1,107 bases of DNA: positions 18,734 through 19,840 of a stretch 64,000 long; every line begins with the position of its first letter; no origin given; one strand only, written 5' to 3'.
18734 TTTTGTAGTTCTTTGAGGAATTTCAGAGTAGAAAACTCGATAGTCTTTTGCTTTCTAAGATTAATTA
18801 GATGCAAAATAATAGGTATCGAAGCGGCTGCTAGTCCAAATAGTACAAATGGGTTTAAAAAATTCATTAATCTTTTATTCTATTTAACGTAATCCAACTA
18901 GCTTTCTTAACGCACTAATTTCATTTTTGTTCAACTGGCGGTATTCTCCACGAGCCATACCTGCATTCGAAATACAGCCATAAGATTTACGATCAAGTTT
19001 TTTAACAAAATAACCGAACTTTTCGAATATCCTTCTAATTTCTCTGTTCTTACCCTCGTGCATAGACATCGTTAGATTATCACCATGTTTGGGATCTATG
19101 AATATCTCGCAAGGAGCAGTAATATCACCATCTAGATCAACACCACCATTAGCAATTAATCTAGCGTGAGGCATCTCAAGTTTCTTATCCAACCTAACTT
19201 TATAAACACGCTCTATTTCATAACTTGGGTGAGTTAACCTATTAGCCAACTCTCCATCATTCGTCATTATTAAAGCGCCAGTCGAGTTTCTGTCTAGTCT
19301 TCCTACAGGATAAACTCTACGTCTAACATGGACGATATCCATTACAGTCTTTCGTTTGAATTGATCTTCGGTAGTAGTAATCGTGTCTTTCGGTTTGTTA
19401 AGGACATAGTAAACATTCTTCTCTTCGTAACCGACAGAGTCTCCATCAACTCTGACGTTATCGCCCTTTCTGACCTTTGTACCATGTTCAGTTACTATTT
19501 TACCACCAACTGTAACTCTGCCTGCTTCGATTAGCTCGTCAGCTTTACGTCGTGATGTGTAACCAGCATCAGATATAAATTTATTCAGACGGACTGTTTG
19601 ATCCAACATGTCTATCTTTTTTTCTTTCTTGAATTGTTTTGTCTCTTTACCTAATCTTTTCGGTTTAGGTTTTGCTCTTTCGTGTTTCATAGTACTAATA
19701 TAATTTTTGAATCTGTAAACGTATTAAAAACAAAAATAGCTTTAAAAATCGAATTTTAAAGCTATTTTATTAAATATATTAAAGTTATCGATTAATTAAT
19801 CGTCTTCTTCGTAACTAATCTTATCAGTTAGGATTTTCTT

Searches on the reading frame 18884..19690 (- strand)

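Call 56: search_protein_families(library=pfam, proteins=[window:18884-19690:-], max_evalue=0.00001)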
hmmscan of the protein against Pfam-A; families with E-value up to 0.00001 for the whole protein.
window:18884-19690:- (268 aa): 2 families
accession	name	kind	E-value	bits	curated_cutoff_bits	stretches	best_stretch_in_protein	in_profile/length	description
PF00849.27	PseudoU_synth_2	-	1.5e-19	71.1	26.8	1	94-223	2-151/152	RNA pseudouridylate synthase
PF01479.30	S4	-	1.8e-12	47.2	22.8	1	33-79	1-48/48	S4 domain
